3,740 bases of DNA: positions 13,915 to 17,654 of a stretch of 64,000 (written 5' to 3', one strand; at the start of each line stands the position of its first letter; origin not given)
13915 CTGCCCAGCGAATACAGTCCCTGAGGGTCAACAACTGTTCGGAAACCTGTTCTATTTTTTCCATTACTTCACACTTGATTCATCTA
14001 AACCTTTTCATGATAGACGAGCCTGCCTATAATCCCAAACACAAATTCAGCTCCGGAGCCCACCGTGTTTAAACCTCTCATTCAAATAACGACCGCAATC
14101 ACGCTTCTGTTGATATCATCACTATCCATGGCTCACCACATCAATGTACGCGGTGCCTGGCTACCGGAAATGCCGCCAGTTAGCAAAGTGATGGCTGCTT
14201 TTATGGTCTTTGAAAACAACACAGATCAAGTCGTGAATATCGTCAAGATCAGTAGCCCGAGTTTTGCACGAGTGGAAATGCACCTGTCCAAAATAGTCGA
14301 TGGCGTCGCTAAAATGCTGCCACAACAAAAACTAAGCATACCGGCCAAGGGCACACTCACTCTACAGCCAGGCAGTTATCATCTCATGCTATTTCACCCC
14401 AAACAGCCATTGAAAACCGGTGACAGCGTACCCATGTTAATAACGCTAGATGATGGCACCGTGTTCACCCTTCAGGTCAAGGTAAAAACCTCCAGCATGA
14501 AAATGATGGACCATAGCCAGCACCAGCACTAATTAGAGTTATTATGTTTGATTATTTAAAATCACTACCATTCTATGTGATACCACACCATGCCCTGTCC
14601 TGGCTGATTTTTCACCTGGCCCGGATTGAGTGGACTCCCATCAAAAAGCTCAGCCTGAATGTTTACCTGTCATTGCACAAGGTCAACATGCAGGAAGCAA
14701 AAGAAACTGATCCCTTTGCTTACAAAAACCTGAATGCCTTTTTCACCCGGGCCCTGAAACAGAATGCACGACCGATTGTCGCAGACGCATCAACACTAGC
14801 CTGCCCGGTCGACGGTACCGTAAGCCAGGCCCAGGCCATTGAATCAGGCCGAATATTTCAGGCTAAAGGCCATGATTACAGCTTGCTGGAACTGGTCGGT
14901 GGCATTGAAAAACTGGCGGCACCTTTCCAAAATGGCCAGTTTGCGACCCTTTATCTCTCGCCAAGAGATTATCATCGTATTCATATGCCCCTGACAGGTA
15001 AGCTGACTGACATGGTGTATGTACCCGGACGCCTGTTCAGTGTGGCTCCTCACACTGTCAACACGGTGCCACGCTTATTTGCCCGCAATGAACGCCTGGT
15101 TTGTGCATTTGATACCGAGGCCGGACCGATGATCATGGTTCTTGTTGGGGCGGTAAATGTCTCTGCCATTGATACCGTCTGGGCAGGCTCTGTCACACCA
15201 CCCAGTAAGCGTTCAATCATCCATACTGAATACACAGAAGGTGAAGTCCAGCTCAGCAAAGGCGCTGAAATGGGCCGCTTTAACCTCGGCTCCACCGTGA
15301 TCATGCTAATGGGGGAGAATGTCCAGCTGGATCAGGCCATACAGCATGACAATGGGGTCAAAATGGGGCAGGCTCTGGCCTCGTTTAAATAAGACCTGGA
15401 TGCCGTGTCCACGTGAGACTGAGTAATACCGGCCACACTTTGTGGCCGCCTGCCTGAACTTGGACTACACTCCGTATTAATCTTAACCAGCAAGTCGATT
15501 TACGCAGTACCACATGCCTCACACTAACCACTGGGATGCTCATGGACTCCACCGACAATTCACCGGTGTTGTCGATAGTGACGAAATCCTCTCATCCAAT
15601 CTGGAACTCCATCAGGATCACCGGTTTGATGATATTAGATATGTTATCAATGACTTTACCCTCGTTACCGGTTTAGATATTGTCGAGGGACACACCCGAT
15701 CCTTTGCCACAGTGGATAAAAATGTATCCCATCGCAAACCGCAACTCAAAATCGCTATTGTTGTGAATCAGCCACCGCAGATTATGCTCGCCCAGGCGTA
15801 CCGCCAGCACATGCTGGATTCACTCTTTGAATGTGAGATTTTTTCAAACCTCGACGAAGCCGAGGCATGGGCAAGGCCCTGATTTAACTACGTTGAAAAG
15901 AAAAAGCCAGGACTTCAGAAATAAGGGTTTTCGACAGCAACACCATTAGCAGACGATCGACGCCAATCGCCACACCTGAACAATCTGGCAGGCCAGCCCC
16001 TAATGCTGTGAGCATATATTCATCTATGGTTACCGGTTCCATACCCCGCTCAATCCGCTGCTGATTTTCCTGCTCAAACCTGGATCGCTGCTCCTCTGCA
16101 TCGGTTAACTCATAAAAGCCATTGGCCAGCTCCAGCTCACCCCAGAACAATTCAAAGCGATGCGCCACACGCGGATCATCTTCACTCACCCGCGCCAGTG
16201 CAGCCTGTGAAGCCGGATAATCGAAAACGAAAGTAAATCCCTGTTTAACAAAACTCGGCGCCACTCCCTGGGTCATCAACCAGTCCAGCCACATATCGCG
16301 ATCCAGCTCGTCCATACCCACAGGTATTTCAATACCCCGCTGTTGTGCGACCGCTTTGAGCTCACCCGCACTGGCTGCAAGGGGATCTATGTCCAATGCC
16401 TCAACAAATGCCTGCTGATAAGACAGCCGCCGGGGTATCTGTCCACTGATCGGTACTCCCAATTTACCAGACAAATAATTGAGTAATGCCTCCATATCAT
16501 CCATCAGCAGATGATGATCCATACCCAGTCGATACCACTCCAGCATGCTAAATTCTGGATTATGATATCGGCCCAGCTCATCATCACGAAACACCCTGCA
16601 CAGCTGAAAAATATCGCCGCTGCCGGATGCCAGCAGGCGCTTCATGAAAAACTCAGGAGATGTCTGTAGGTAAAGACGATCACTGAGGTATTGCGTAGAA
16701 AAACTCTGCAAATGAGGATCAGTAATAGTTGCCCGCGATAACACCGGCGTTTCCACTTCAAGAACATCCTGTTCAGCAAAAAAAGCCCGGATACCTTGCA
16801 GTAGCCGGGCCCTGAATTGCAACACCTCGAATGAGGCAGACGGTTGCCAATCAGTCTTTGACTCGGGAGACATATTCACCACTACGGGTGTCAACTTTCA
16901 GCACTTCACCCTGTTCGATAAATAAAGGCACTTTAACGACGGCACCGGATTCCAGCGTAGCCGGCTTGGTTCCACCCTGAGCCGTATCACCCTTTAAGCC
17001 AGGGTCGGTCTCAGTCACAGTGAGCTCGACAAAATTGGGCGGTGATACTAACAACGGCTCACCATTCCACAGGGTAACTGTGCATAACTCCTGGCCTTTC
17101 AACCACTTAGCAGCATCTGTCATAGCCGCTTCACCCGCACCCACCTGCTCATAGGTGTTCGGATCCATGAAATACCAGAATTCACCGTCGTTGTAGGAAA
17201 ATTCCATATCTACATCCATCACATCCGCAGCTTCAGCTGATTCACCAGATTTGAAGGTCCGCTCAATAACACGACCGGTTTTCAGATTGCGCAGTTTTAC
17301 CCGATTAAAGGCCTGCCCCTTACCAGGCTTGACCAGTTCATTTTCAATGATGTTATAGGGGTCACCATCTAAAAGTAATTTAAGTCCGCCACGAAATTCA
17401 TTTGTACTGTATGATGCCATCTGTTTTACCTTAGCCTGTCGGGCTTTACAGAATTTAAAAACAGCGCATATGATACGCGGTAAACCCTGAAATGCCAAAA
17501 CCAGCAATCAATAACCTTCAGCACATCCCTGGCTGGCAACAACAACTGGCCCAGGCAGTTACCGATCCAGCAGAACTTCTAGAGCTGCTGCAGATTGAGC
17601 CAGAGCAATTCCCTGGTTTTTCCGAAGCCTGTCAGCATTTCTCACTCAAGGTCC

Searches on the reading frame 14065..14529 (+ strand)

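Call 48: search_protein_families(library=pfam, proteins=[window:14065-14529:+], max_evalue=0.000001)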
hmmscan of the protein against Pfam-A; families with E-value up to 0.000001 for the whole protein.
window:14065-14529:+ (155 aa): 1 family
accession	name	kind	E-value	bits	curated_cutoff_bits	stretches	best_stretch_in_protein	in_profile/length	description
PF04314.18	PCuAC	-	7.5e-31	106.7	29.4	1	28-132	1-105/109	Copper chaperone PCu(A)C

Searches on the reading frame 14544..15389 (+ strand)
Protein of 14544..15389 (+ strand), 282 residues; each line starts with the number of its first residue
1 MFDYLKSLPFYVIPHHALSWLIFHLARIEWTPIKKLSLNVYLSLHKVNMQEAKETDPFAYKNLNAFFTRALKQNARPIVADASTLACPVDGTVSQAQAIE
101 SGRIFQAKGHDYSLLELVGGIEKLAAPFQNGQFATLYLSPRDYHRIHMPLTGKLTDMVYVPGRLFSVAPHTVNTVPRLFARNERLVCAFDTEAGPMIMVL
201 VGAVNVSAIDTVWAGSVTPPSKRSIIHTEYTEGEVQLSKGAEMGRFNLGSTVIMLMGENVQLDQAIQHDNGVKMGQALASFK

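Call 48: search_protein_families(library=pfam, proteins=[window:14544-15389:+], max_evalue=0.000001)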
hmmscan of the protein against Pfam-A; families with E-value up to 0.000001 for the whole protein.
window:14544-15389:+ (282 aa): 1 family
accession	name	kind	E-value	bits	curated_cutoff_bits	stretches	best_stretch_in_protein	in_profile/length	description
PF02666.20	PS_Dcarbxylase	-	1.5e-58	198.2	22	1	63-279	1-197/198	Phosphatidylserine decarboxylase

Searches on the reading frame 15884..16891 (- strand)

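Call 48: search_protein_families(library=pfam, proteins=[window:15884-16891:-], max_evalue=0.000001)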
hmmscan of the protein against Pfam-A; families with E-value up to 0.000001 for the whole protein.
window:15884-16891:- (335 aa): 1 family
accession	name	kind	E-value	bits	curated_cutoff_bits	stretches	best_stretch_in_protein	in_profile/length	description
PF00152.25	tRNA-synt_2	-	2.4e-50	171.8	25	1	19-331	17-305/308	tRNA synthetases class II (D, K and N)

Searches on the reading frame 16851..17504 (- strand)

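Call 48: search_protein_families(library=pfam, proteins=[window:16851-17504:-], max_evalue=0.000001)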
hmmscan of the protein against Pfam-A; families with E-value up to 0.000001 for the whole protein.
window:16851-17504:- (217 aa): 3 families
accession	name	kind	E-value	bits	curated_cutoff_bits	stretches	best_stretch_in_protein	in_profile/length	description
PF09285.17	Elong-fact-P_C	-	1.7e-28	98.5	25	1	159-214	1-56/56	Elongation factor P, C-terminal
PF08207.18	EFP_N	-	3.4e-25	88.3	23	1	33-89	1-57/58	Elongation factor P (EF-P) KOW-like domain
PF01132.26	EFP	-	4.4e-20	71.8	27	1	99-151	2-54/54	Elongation factor P (EF-P) OB domain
